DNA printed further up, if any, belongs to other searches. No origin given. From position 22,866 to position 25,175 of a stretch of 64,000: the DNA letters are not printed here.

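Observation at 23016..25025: GPP34/GOLPH3-like domain fused in frame to a cytochrome P450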

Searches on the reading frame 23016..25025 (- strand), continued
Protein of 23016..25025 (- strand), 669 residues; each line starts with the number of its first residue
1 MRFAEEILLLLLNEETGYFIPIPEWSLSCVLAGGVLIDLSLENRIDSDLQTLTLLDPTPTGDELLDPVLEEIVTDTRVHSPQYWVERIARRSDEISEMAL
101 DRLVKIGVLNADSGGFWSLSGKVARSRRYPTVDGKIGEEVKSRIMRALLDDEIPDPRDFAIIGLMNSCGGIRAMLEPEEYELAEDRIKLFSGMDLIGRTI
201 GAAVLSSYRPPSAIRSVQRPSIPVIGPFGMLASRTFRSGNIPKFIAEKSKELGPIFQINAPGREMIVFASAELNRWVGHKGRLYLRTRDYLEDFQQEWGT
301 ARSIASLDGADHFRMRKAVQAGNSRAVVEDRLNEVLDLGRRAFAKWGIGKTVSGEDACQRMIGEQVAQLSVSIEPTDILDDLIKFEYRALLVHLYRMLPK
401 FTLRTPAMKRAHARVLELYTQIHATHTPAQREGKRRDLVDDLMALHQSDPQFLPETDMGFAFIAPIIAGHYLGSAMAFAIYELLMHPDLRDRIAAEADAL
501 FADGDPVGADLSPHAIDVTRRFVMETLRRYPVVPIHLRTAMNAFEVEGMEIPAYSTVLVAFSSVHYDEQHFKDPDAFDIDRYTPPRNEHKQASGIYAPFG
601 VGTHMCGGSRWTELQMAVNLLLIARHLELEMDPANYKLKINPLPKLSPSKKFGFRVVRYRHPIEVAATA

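Call 26: search_protein_families(library=pfam, proteins=[L028:13077-14222:-, L028:14237-15589:-, L028:16746-18464:+, L028:18495-21377:+, L003:15320-16396:-, L024:7623-7988:-, L024:19194-19937:+, L024:19853-21373:+, L041:13-1200:+, L028:2196-3740:-], max_evalue=0.001)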
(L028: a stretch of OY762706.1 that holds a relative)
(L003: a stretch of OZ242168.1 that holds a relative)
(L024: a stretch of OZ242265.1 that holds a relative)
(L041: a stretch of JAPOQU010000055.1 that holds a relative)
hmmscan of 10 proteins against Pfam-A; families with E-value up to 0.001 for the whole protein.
L028:13077-14222:- (381 aa): 1 family
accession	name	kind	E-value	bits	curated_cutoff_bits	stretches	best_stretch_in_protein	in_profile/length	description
PF00155.27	Aminotran_1_2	-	1.8e-37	129.8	19.7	1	100-374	63-359/361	Aminotransferase class I and II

L028:14237-15589:- (450 aa): 1 family
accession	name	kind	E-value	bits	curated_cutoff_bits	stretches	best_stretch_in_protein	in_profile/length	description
PF01244.27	Peptidase_M19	-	1.4e-90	304.1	26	1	118-439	2-319/319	Membrane dipeptidase (Peptidase family M19)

L028:16746-18464:+ (572 aa): 1 family
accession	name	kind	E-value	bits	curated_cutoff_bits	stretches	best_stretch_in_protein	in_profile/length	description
PF01019.26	G_glu_transpept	-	1.6e-168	562.2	27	1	55-565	2-511/512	Gamma-glutamyltranspeptidase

L028:18495-21377:+ (960 aa): 5 families
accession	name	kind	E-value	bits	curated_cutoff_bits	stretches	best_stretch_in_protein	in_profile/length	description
PF02913.24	FAD-oxidase_C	-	5.2e-46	157.8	21.2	1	259-515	1-248/248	FAD linked oxidases, C-terminal domain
PF01565.28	FAD_binding_4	-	3.3e-37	127.7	26.4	1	41-171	3-133/139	FAD binding domain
PF13183.11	Fer4_8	-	3.3e-09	37.6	27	1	554-631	2-68/68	4Fe-4S dicluster domain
PF13534.11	Fer4_17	-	1.8e-06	28.8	22.2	1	557-632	2-61/61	4Fe-4S dicluster domain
PF02754.22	CCG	-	9.6e-06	26.1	20.6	0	725-808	3-85/85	Cysteine-rich domain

L003:15320-16396:- (358 aa): 3 families
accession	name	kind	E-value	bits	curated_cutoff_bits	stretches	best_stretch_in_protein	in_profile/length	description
PF02163.28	Peptidase_M50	-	3.2e-37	128.5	27.2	1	11-340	2-217/221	Peptidase family M50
PF17820.7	PDZ_6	-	1.7e-05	24.9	27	1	131-165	2-36/54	PDZ domain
PF13180.12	PDZ_2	-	0.0005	20.8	27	1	123-195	9-79/80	PDZ domain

L024:7623-7988:- (121 aa): 0 families

L024:19194-19937:+ (247 aa): 2 families
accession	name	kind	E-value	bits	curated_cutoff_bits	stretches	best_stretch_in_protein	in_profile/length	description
PF07722.19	Peptidase_C26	-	9.7e-65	218.8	20.5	1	5-224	1-219/219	Peptidase C26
PF00117.34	GATase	-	1.1e-09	38.6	22.8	1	95-228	60-176/190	Glutamine amidotransferase class-I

L024:19853-21373:+ (506 aa): 2 families
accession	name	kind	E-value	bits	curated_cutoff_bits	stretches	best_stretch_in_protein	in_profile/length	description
PF02113.21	Peptidase_S13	-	1.1e-84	285.2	22.8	1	68-503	12-441/444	D-Ala-D-Ala carboxypeptidase 3 (S13) family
PF13354.11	Beta-lactamase2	-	0.0001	22.2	22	0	402-479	132-211/214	Beta-lactamase enzyme family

L041:13-1200:+ (395 aa): 1 family
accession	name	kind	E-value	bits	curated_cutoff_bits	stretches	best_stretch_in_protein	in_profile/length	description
PF00348.22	polyprenyl_synt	-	2.1e-79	266.7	27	1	105-342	4-246/251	Polyprenyl synthetase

L028:2196-3740:- (514 aa): 1 family
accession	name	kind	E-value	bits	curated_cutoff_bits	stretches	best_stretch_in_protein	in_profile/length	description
PF00474.23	SSF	-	5.2e-64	217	22.8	1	80-457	1-388/406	Sodium:solute symporter family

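Call 44: predict_structure(alignment_id=A2)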
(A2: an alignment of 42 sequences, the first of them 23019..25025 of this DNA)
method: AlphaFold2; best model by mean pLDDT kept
length: 669 residues; sequences in the alignment: 42
mean_pLDDT: 78.3   pTM: 0.66
mean pLDDT of the five models: 78.3, 77.9, 77.3, 72.9, 72.3
residues with pLDDT >= 90: 178; 70-90: 319; 50-70: 129; < 50: 43
segments of 3 or more residues with pLDDT < 50: 122-129, 212-218, 427-433, 592-606, 666-669
pLDDT, mean of each block of 10 residues (from residue 1): 90 66 77 94 86 91 93 85 87 87 80 55 48 62 85 84 86 73 84 78 73 49 90 89 90 91 84 75 62 66 53 61 70 91 92 92 84 72 81 79 88 79 56 58 70 61 74 92 96 97 90 88 89 76 75 81 77 88 65 45 49 88 97 92 83 95 58
secondary structure, 60 per line:
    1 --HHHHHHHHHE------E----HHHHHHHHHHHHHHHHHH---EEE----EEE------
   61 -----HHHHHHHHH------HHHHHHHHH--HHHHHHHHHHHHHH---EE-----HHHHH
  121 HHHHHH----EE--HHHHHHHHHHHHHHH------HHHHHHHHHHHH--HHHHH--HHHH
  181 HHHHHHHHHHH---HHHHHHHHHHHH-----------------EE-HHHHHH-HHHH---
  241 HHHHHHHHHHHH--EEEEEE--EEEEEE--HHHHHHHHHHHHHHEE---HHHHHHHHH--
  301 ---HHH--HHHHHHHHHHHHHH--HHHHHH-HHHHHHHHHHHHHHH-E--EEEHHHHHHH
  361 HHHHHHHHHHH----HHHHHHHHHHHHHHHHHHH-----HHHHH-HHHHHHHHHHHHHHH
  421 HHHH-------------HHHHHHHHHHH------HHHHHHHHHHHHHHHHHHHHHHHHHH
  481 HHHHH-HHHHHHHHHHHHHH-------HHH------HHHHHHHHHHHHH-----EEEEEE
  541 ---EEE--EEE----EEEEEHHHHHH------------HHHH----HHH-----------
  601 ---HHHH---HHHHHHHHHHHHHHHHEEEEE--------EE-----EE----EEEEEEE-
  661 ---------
elements in order (helices of 4 or more, strands of 3 or more residues): H3-11 H24-41 E45-47 E52-54 H66-74 H81-89 H92-105 H116-126 H135-149 H156-167 H170-174 H177-191 H195-206 H227-232 H234-237 H241-252 E255-260 E263-268 H271-284 H290-298 H309-322 H325-330 H332-346 E351-353 H354-371 H376-394 H400-404 H406-424 H438-448 H455-485 H487-500 H517-529 E535-540 E544-546 E549-551 E556-560 H561-566 H579-582 H604-607 H611-626 E627-631 E653-659

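Call 47: fold_search(model_id=the predicted structure, library=pdb)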
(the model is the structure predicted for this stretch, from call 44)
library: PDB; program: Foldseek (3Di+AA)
matches with E <= 10: 1675; with E <= 0.001: 1661
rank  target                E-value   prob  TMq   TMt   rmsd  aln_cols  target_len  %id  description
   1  7f3h_B                6.8e-16  1.00  0.54  0.77   4.5       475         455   21  Crystal structure of cytochrome P450DA heme domain (released 2021-07-28)
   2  7wzm                  9.1e-16  1.00  0.56  0.79   4.0       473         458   21  Crystal structure of Cytochrome P450 184A1 from streptomyces avermitilis in complex with Oleic acid (released 2023-02-22)
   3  7f3w_C                1.0e-15  1.00  0.51  0.73   5.0       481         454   22  Crystal structure of cytochrome P450DA mutant (N190F/V356L/A486E) heme domain (released 2021-07-28)
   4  7f3h_D                1.1e-15  1.00  0.53  0.74   4.6       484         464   22  Crystal structure of cytochrome P450DA heme domain (released 2021-07-28)
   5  2j4s_A                1.2e-15  1.00  0.53  0.76   4.9       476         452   17  P450 BM3 heme domain in complex with DMSO (released 2007-05-15)
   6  2hpd_A                1.7e-15  1.00  0.53  0.75   4.7       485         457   16  CRYSTAL STRUCTURE OF HEMOPROTEIN DOMAIN OF P450BM-3, A PROTOTYPE FOR MICROSOMAL P450'S (released 1993-10-31)
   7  1yqo_A                2.3e-15  1.00  0.52  0.75   4.9       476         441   17  T268A mutant heme domain of flavocytochrome P450 BM3 (released 2006-01-31)
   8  7f3w_B                2.5e-15  1.00  0.54  0.75   4.6       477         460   20  Crystal structure of cytochrome P450DA mutant (N190F/V356L/A486E) heme domain (released 2021-07-28)
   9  2j4s_B                2.5e-15  1.00  0.53  0.76   5.0       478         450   16  P450 BM3 heme domain in complex with DMSO (released 2007-05-15)
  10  7y9k_A                2.7e-15  1.00  0.53  0.75   5.0       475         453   17  Crystal structure of P450 BM3-TMK from Bacillus megaterium (released 2023-06-28)
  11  7yjd_B                2.8e-15  1.00  0.52  0.74   5.2       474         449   18  Crystal structure of the P450 BM3 heme domain mutant F87A in complex with N-imidazolyl-hexanoyl-L-phenylalanine and hy (released 2023-07-26)
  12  5e7y_B                3.2e-15  1.00  0.53  0.75   5.0       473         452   17  Crystal structure of P450 BM3 heme domain M7 variant (released 2017-01-25)
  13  6h1l_A                3.2e-15  1.00  0.52  0.74   5.3       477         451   17  Structure of the BM3 heme domain in complex with tioconazole (released 2019-02-20)
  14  5jqu_D                3.5e-15  1.00  0.53  0.75   5.0       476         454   18  Crystal structure of Cytochrome P450 BM3 heme domain G265F/T269V/L272W/L322I/F405M/A406S (WIVS-FM) variant with iron(I (released 2016-09-28)
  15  4hgg_B                3.8e-15  1.00  0.52  0.76   4.9       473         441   17  Crystal structure of P450 BM3 5F5R heme domain variant complexed with styrene (released 2013-05-01)
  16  1p0x_B                3.9e-15  1.00  0.53  0.76   4.9       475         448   17  F393Y mutant heme domain of flavocytochrome P450 BM3 (released 2003-12-09)
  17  7y9k_B                4.1e-15  1.00  0.53  0.76   5.0       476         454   18  Crystal structure of P450 BM3-TMK from Bacillus megaterium (released 2023-06-28)
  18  5jqu_B                4.5e-15  1.00  0.53  0.75   4.8       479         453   17  Crystal structure of Cytochrome P450 BM3 heme domain G265F/T269V/L272W/L322I/F405M/A406S (WIVS-FM) variant with iron(I (released 2016-09-28)
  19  1p0v_A                4.5e-15  1.00  0.52  0.76   4.9       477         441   16  F393A mutant heme domain of flavocytochrome P450 BM3 (released 2003-12-09)
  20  8hot_B                4.5e-15  1.00  0.52  0.75   4.9       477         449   18  Crystal structure of the P450 BM3 heme domain mutant F87A in complex with NH2-C7-Phe-Phe (released 2023-12-13)
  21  4hgi_B                4.5e-15  1.00  0.52  0.73   5.1       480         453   18  Crystal structure of P450 BM3 5F5 heme domain variant complexed with styrene (dataset II) (released 2013-05-01)
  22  8hos_B                4.9e-15  1.00  0.52  0.75   5.2       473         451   18  Crystal structure of the P450 BM3 heme domain mutant F87A in complex with Im-C6-Phe(4NO2)-Tyr (released 2023-12-13)
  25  2ij2_A                5.6e-15  1.00  0.53  0.77   4.8       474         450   17  Atomic structure of the heme domain of flavocytochrome P450-BM3 (released 2006-11-07)
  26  1yqp_A                5.6e-15  1.00  0.51  0.74   5.1       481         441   17  T268N mutant cytochrome domain of flavocytochrome P450 BM3 (released 2006-01-31)
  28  5jqv_B                5.8e-15  1.00  0.53  0.75   5.1       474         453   18  Crystal structure of Cytochrome P450 BM3 heme domain T269V/L272W/L322I/A406S (WIVS) variant with iron(III) deuteroporp (released 2016-09-28)
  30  1p0x_A                6.3e-15  1.00  0.52  0.75   4.9       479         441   16  F393Y mutant heme domain of flavocytochrome P450 BM3 (released 2003-12-09)
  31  7y0t_A                6.3e-15  1.00  0.53  0.75   5.0       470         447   17  Crystal structure of the P450 BM3 heme domain mutant F87A in complex with N-imidazolyl-hexanoyl-L-phenylalanyl-L-pheny (released 2023-06-14)
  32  8hon_B                6.3e-15  1.00  0.52  0.74   5.0       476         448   18  Crystal structure of the P450 BM3 heme domain mutant F87A in complex with Im-C6-Tyr-Tyr (released 2023-12-13)
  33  4hgh_A                6.3e-15  1.00  0.52  0.73   5.3       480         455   18  Crystal structure of P450 BM3 5F5 heme domain variant complexed with styrene (dataset I) (released 2013-05-01)
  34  7ydc_B                6.6e-15  1.00  0.54  0.76   4.9       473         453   16  Crystal structure of the P450 BM3 heme domain mutant F87L/T268V/V78C in complex with N-imidazolyl-pentanoyl-L-phenylal (released 2023-05-24)
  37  2q9f                  6.9e-15  1.00  0.51  0.75   4.6       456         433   16  Crystal structure of human cytochrome P450 46A1 in complex with cholesterol-3-sulphate (released 2008-06-17)
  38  6mcw                  7.2e-15  1.00  0.55  0.79   4.8       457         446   22  Crystal structure of the P450 domain of the CYP51-ferredoxin fusion protein from Methylococcus capsulatus, complex with  (released 2019-07-10)
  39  1p0v_B                7.5e-15  1.00  0.51  0.74   5.3       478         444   17  F393A mutant heme domain of flavocytochrome P450 BM3 (released 2003-12-09)
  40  8hou_B                7.8e-15  1.00  0.53  0.76   4.9       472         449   17  Crystal structure of the P450 BM3 heme domain mutant F87A-T268V in complex with Im-N-C4-Phe-Phe (released 2023-12-13)
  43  8jc4_B                8.5e-15  1.00  0.53  0.75   5.1       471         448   18  Crystal structure of the P450 BM3 heme domain mutant F87A-T268V in complex with Pyd-Pid-Phe and hydroxylamine (released 2023-12-27)
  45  7ydc_A                8.9e-15  1.00  0.53  0.75   5.0       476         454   17  Crystal structure of the P450 BM3 heme domain mutant F87L/T268V/V78C in complex with N-imidazolyl-pentanoyl-L-phenylal (released 2023-05-24)
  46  2ij2_B                8.9e-15  1.00  0.53  0.76   4.8       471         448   17  Atomic structure of the heme domain of flavocytochrome P450-BM3 (released 2006-11-07)
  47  7y9j_B                8.9e-15  1.00  0.53  0.76   4.9       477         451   17  Crystal structure of P450 BM3-TMK from Bacillus megaterium in complex with 5-nitro-1,2-benzisoxazole (released 2023-06-28)
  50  1p0w_A                9.3e-15  1.00  0.52  0.76   4.8       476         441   16  F393W mutant heme domain of flavocytochrome P450 BM3 (released 2003-12-09)
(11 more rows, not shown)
